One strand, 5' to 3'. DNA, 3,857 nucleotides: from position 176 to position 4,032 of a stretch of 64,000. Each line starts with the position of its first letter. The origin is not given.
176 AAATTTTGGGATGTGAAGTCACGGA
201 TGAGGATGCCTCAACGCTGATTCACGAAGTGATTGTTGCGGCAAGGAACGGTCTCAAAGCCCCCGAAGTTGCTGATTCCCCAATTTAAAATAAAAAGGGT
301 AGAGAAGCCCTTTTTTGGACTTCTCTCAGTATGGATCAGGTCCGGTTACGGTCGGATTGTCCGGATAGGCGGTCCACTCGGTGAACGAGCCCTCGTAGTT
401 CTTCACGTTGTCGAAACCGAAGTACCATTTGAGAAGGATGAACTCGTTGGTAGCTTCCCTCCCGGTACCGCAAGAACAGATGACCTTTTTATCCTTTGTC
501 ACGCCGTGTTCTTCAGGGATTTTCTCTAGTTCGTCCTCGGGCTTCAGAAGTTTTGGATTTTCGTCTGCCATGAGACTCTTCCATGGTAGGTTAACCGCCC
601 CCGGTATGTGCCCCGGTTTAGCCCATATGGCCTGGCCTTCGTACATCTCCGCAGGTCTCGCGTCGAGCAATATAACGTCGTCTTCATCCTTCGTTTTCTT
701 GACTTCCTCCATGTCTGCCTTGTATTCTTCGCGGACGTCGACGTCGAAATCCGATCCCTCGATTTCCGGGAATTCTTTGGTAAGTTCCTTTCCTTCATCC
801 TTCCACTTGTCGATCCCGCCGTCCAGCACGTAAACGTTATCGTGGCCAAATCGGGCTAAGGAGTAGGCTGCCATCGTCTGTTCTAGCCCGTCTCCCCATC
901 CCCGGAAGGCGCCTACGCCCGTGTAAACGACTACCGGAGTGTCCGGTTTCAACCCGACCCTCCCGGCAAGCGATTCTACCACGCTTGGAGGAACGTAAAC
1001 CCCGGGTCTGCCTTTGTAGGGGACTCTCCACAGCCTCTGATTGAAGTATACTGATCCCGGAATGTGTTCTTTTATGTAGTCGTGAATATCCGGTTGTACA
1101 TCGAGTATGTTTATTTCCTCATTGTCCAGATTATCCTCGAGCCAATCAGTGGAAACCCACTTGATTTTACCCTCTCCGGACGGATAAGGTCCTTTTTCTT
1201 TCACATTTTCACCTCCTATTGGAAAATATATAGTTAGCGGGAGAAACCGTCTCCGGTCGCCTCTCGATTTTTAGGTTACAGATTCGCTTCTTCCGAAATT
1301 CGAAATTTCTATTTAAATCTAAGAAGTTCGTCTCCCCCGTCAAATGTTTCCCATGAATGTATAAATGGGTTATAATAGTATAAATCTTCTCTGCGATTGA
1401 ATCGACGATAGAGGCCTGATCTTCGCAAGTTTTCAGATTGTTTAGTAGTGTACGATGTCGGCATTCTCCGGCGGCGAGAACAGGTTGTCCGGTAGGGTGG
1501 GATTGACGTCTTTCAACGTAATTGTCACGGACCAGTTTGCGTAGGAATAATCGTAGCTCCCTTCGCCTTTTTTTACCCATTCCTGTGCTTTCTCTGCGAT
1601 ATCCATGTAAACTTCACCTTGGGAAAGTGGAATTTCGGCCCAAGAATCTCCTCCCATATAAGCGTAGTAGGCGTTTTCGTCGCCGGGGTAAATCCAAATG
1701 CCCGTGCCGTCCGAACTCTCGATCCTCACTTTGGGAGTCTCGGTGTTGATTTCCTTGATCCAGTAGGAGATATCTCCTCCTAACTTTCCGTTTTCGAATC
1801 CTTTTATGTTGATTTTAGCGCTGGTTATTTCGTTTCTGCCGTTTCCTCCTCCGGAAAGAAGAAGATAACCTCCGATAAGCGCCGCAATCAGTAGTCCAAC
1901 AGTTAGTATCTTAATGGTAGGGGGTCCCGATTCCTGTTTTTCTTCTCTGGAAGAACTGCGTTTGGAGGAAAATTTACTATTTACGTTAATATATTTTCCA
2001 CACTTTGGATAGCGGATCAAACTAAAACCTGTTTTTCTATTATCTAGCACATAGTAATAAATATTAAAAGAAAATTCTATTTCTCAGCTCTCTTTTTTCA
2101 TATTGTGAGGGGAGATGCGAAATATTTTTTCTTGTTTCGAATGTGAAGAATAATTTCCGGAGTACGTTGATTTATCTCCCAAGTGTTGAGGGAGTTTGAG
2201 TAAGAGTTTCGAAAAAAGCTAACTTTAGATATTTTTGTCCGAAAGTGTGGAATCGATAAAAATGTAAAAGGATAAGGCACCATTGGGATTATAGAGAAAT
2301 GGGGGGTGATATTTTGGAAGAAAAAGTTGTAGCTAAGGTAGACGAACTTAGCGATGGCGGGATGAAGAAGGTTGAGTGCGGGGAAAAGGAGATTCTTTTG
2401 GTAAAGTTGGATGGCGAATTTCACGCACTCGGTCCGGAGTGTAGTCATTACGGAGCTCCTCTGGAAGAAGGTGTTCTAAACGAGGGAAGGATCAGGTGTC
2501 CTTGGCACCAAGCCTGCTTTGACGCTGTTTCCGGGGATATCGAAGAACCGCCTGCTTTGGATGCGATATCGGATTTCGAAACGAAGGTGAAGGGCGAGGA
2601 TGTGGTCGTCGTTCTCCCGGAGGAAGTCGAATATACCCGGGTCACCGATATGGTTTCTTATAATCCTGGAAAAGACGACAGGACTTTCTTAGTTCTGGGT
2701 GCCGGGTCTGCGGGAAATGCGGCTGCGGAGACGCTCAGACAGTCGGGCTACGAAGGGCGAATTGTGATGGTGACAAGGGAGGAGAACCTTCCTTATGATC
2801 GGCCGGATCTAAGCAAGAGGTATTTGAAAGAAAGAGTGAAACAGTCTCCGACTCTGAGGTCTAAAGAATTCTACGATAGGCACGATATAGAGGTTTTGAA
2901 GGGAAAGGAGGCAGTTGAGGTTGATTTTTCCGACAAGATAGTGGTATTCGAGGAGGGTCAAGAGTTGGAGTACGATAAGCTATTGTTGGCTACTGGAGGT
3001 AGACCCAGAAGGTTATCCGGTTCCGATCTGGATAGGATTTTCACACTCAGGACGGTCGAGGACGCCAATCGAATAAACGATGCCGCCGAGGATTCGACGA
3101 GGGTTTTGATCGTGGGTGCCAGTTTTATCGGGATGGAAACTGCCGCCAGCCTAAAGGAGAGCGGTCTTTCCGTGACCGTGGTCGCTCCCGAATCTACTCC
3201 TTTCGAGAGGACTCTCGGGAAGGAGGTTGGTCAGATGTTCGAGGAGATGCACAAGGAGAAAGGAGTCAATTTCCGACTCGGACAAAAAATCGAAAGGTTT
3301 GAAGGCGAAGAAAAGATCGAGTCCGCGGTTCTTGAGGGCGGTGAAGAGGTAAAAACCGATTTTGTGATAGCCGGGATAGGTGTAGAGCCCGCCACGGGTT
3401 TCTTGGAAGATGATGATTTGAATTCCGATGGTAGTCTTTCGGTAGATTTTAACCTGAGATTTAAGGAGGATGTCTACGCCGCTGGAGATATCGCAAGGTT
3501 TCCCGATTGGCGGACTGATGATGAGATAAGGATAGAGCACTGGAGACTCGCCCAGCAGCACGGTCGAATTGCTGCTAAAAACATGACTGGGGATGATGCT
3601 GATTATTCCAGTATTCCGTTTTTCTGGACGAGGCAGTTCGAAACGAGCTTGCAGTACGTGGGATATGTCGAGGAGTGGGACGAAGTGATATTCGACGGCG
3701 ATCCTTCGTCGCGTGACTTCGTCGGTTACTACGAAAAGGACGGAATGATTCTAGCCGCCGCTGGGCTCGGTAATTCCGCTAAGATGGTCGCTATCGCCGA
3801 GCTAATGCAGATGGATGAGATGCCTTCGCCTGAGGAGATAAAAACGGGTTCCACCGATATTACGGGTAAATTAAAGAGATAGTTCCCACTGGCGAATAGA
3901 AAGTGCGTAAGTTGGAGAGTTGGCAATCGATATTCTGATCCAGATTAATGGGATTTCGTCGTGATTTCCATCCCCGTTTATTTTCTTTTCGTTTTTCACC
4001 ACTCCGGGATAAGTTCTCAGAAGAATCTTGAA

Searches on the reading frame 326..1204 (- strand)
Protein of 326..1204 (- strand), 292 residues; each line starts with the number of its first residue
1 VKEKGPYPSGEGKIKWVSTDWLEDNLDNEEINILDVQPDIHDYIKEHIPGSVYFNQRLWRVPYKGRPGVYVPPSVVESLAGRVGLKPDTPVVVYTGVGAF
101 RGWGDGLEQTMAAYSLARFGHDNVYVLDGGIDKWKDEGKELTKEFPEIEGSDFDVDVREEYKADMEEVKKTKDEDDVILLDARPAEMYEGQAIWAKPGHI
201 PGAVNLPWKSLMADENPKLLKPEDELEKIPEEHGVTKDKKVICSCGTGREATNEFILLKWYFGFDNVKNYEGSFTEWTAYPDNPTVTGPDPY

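Call 4: search_protein_families(library=pfam, proteins=[window:326-1204:-], max_evalue=0.01)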
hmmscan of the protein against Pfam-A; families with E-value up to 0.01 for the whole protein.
window:326-1204:- (292 aa): 1 family
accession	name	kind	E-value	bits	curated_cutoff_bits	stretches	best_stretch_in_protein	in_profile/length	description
PF00581.25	Rhodanese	-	3.2e-35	121.1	22.2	2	165-279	2-101/102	Rhodanese-like domain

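Call 23: search_protein_families(library=ncbifam, proteins=[window:326-1204:-], max_evalue=0.00001)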
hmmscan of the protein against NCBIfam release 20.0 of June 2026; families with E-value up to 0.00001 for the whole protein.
window:326-1204:- (292 aa): 6 families
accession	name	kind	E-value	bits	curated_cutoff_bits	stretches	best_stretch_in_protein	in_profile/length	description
NF008557.0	PRK11493.1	equivalog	7e-35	120.5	250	1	16-286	6-278/281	3-mercaptopyruvate sulfurtransferase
NF040901.1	SeO3_TeO2_ExtH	equivalog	2.3e-10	40.1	200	0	210-285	276-354/430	selenite/tellurite reduction operon rhodanese-like protein ExtH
NF041203.1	rhodanese_LYCAU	equivalog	1e-08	34.9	115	0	112-137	94-119/126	rhodanese-related (seleno)protein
NF045521.1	rhoda_near_glyco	subfamily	3.1e-07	30.3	145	0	86-143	68-117/144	rhodanese homology domain-containing protein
NF006444.0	PRK08762.1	equivalog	3.6e-06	25.9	449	0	108-144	81-117/387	molybdopterin-synthase adenylyltransferase MoeB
NF001195.0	PRK00162.1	equivalog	4.1e-06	27.1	102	0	111-138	73-100/108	thiosulfate sulfurtransferase GlpE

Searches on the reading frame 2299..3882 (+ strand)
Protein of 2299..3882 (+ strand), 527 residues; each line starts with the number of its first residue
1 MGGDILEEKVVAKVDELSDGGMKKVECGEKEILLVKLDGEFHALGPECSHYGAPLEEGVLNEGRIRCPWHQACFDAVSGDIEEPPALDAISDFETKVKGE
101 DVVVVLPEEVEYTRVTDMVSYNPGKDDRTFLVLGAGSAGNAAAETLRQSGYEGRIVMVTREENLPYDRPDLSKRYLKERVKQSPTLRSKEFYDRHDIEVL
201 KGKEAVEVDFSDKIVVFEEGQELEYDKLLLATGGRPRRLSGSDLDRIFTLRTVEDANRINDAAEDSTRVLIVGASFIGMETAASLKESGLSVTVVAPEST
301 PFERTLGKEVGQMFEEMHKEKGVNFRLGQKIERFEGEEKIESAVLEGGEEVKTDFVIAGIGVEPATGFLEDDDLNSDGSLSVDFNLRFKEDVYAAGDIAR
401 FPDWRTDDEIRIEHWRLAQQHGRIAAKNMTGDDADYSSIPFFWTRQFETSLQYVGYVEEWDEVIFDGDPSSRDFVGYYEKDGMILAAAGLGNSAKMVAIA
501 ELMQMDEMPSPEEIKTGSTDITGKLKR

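Call 4: search_protein_families(library=pfam, proteins=[window:2299-3882:+], max_evalue=0.01)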
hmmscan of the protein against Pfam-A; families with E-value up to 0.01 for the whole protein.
window:2299-3882:+ (527 aa): 15 families
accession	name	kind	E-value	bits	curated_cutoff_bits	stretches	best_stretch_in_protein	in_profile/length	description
PF07992.20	Pyr_redox_2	-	6.6e-61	206.7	26.1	1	131-422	4-291/291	Pyridine nucleotide-disulphide oxidoreductase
PF00355.32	Rieske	-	8.3e-20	70.9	20.3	1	10-93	4-87/88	Rieske [2Fe-2S] domain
PF00070.33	Pyr_redox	-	7.5e-17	62.1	22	1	268-342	1-76/82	Pyridine nucleotide-disulphide oxidoreductase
PF14759.12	Reductase_C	-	4e-12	46.9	25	1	441-520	1-80/85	Reductase C-terminal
PF13738.12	Pyr_redox_3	-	3e-11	43.6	30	2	265-376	163-281/305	Pyridine nucleotide-disulphide oxidoreductase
PF13241.12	NAD_binding_7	-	4.8e-06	27.5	22.1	1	267-305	8-46/104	Putative NAD(P)-binding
PF01266.30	DAO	-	7.9e-05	22.8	27.9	0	268-302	1-35/353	FAD dependent oxidoreductase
PF13450.12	NAD_binding_8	-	0.00016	22.3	21.9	0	271-295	1-25/68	NAD(P)-binding Rossmann-like domain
PF03486.20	HI0933_like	-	0.00016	21.6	50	0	130-153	3-26/244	HI0933-like protein Rossmann domain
PF01494.25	FAD_binding_3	-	0.00016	21.4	22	0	267-304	2-39/349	FAD binding domain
PF07991.19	KARI_N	-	0.00094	19.2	20.6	0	127-157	4-34/165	Acetohydroxy acid isomeroreductase, NADPH-binding domain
PF02826.25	2-Hacid_dh_C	-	0.0014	18.5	25.1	0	266-303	36-73/178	D-isomer specific 2-hydroxyacid dehydrogenase, NAD binding domain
PF02254.24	TrkA_N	-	0.0022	18.7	23.8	0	130-162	1-31/116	TrkA-N domain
PF21791.3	MDHAR3-like_C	-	0.0042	17.7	27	0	439-503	1-68/88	Monodehydroascorbate reductase 3-like, C-terminal domain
PF02737.24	3HCDH_N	-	0.0097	16.3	22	0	269-343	2-76/180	3-hydroxyacyl-CoA dehydrogenase, NAD binding domain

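Call 22: list_cluster_members(proteins=[P0001, window:2299-3879:+, window:5174-5956:+])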
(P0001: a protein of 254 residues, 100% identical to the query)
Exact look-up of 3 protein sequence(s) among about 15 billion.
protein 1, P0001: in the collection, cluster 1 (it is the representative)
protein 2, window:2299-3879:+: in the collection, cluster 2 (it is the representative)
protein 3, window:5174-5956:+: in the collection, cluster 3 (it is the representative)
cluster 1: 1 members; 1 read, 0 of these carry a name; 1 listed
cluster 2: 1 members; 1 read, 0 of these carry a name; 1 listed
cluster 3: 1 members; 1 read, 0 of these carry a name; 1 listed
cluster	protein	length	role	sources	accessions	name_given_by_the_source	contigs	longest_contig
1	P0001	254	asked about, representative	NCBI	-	-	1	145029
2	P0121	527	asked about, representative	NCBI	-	-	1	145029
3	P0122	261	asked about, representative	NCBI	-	-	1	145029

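Call 23: search_protein_families(library=ncbifam, proteins=[window:2299-3882:+], max_evalue=0.00001)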
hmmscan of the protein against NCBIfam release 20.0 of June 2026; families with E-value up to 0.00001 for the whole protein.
window:2299-3882:+ (527 aa): 46 families (the best 25 are shown)
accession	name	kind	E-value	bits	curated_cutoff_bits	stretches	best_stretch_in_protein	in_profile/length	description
NF042949.2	3PPDioc_HcaD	equivalog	2.1e-82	276.9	450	1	128-506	2-381/386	3-phenylpropionate/cinnamic acid dioxygenase ferredoxin--NAD(+) reductase subunit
NF041682.1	ant_diox_AndAa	equivalog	2.5e-76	257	650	1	129-518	5-399/406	anthranilate 1,2-dioxygenase system ferredoxin--NAD(+) reductase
NF007286.0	PRK09754.1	equivalog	2.1e-67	227.6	447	1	127-505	3-381/400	phenylpropionate dioxygenase ferredoxin reductase subunit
NF045765.1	PhenlGlyoxDHPadH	equivalog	2.7e-46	158.3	475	1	129-434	4-312/416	NADH-dependent phenylglyoxylate dehydrogenase subunit epsilon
TIGR03385.1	CoA_CoA_reduc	equivalog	1.6e-43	149.1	578.8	1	131-437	3-321/439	CoA-disulfide reductase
TIGR02374.1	nitri_red_nirB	equivalog_domain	5.1e-38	131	578.35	1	132-401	3-280/794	nitrite reductase large subunit NirB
NF007123.0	PRK09564.1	equivalog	3.6e-37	128.1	458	1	131-437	4-322/444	CoA-disulfide reductase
NF003437.0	PRK04965.1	equivalog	1.8e-34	119.3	392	1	130-400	5-276/378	NADH:flavorubredoxin reductase NorW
NF046103.1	NOXase_Strep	equivalog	2.9e-34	118.8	600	1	131-434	3-316/442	H2O-forming NADH oxidase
NF010037.0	PRK13512.1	equivalog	1.1e-28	100.3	394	1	131-430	5-310/438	CoA-disulfide reductase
NF011565.0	PRK14989.1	subfamily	1.4e-28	99.4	883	1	131-401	7-285/847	nitrite reductase large subunit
NF003585.0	PRK05249.1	equivalog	4.5e-22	78.3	465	1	179-431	92-335/464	Si-specific NAD(P)(+) transhydrogenase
TIGR02053.1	MerA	equivalog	7.7e-22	77.9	454.45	1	186-440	89-342/465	mercury(II) reductase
TIGR01350.1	lipoamide_DH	equivalog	2.2e-21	76.1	408.8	1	191-440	98-343/461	dihydrolipoyl dehydrogenase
NF007422.0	PRK09965.1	equivalog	4.4e-16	58.8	113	1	10-109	5-103/106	bifunctional 3-phenylpropionate/cinnamic acid dioxygenase ferredoxin subunit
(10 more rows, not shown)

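Call 28: find_homologous_proteins(query=window:2299-3879:+, max_evalue=1e-20)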
Query window:2299-3879:+ (527 aa): 6972 proteins with E <= 1e-20 among 8000 candidates; the best 120 are listed.
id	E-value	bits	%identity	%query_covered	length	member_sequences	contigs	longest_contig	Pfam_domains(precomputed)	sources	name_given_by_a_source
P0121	0.0e+0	1179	100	100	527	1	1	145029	PF13241.13,PF07992.21,PF00070.34,PF13738.13,PF00355.33,PF14759.13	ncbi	-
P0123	1.8e-218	745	61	99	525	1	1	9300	PF01266.31,PF07992.21,PF00070.34,PF13738.13,PF03486.21,PF00355.33,PF13806.13,PF14759.13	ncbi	-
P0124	4.7e-208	710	59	99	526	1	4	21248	PF07992.21,PF00070.34,PF13738.13,PF00355.33,PF13806.13,PF14759.13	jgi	jgi:NADPH-dependent 2,4-dienoyl-CoA reductase/sulfur reductase-like enzyme/nitrite reductase/ring-hy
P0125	6.1e-207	707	57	98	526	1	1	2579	PF01266.31,PF13450.13,PF07992.21,PF00070.34,PF13738.13,PF03486.21,PF00355.33,PF13806.13,PF14759.13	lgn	-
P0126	5.9e-205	700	58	98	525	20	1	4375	PF07992.21,PF00070.34,PF13738.13,PF00355.33,PF13806.13,PF14759.13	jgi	jgi:NADPH-dependent 2,4-dienoyl-CoA reductase/sulfur reductase-like enzyme/nitrite reductase/ring-hy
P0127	1.0e-204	699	58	98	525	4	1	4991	PF01266.31,PF13241.13,PF13450.13,PF07992.21,PF00070.34,PF02826.26,PF13738.13,PF00355.33,PF13806.13,PF14759.13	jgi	jgi:NADPH-dependent 2,4-dienoyl-CoA reductase/sulfur reductase-like enzyme/nitrite reductase/ring-hy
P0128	1.7e-204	699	58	98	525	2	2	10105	PF01266.31,PF13241.13,PF13450.13,PF07992.21,PF00070.34,PF13738.13,PF03486.21,PF00355.33,PF13806.13,PF14759.13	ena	-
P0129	2.9e-204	698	58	99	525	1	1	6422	PF07992.21,PF00070.34,PF13738.13,PF00355.33,PF13806.13,PF14759.13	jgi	-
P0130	2.5e-203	695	57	98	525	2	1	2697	PF01266.31,PF07992.21,PF00070.34,PF13738.13,PF00355.33,PF13806.13,PF14759.13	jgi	jgi:NADPH-dependent 2,4-dienoyl-CoA reductase/sulfur reductase-like enzyme/nitrite reductase/ring-hy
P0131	5.4e-203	694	56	99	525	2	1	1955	PF01266.31,PF07992.21,PF00070.34,PF13738.13,PF03486.21,PF00355.33,PF14759.13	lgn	-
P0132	2.9e-202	691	56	98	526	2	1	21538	PF07992.21,PF00070.34,PF13738.13,PF00355.33,PF13806.13,PF14759.13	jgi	jgi:NADPH-dependent 2,4-dienoyl-CoA reductase/sulfur reductase-like enzyme/nitrite reductase/ring-hy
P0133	1.7e-200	685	58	98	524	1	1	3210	PF07992.21,PF00070.34,PF13738.13,PF00355.33,PF13806.13,PF14759.13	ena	-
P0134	2.2e-200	685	58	98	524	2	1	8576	PF01266.31,PF07992.21,PF00070.34,PF13738.13,PF00355.33,PF13806.13,PF14759.13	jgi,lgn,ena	-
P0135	2.5e-200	685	58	98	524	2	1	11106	PF01266.31,PF07992.21,PF00070.34,PF13738.13,PF00355.33,PF13806.13,PF14759.13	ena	-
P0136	3.0e-200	685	56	98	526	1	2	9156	PF01266.31,PF07992.21,PF00070.34,PF13738.13,PF00355.33,PF13806.13,PF14759.13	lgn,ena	-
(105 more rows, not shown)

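Call 29: find_encoding_contigs(protein=P0123, flank=5000, max_places=2)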
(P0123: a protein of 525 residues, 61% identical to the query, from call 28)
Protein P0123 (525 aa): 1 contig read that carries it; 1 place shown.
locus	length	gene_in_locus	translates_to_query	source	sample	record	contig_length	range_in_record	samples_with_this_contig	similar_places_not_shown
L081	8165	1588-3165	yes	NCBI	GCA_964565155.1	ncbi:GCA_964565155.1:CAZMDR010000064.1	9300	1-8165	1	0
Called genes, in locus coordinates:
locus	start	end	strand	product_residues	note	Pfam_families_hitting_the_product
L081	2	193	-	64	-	?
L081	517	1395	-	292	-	PF00581:Rhodanese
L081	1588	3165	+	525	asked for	PF00355:Rieske, PF13806:Rieske_2 (weak), PF01266:DAO (faint), PF03486:HI0933_like (faint), PF07992:Pyr_redox_2, PF13738:Pyr_redox_3, PF00070:Pyr_redox, PF14759:Reductase_C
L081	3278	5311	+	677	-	PF00488:MutS_V (weak)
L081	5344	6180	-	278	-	PF01040:UbiA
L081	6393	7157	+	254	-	PF13248:Zn_ribbon_3, PF24460:DUF7575 (weak), PF24463:DUF7577 (weak), PF12773:DZR, PF13240:Zn_Ribbon_1, PF13248:Zn_ribbon_3, PF24460:DUF7575, PF13240:Zn_Ribbon_1, +6 more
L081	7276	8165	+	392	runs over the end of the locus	PF09376:NurA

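Call 30: find_encoding_contigs(protein=P0124, flank=5000, max_places=2)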
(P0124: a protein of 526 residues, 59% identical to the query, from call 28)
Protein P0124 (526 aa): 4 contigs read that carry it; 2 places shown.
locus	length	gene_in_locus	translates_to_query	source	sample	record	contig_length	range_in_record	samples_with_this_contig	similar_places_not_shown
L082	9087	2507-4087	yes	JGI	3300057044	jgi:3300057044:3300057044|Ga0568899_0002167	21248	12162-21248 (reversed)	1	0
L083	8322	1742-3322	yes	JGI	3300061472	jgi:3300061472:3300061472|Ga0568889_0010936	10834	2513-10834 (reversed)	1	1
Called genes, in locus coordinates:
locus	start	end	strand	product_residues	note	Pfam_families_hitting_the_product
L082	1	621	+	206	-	?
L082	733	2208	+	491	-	PF00884:Sulfatase, PF01663:Phosphodiest (faint), PF16347:SGSH_C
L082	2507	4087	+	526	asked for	PF00355:Rieske, PF13806:Rieske_2, PF07992:Pyr_redox_2, PF13738:Pyr_redox_3, PF00070:Pyr_redox, PF14759:Reductase_C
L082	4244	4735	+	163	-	PF03073:TspO_MBR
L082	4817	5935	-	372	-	PF01053:Cys_Met_Meta_PP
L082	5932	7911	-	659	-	PF00753:Lactamase_B, PF23023:Anti-Pycsar_Apyc1 (faint), PF12706:Lactamase_B_2 (faint), PF00753:Lactamase_B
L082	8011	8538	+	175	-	PF14520:HHH_5 (faint), PF02481:DNA_processg_A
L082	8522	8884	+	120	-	PF02481:DNA_processg_A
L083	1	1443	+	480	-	PF00884:Sulfatase, PF01663:Phosphodiest (faint), PF16347:SGSH_C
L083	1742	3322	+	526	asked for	PF00355:Rieske, PF13806:Rieske_2, PF07992:Pyr_redox_2, PF13738:Pyr_redox_3, PF00070:Pyr_redox, PF14759:Reductase_C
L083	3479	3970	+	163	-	PF03073:TspO_MBR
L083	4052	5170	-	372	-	PF01053:Cys_Met_Meta_PP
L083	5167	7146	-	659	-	PF00753:Lactamase_B, PF23023:Anti-Pycsar_Apyc1 (faint), PF12706:Lactamase_B_2 (faint), PF00753:Lactamase_B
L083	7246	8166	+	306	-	PF14520:HHH_5 (faint), PF02481:DNA_processg_A, PF18306:LDcluster4 (weak)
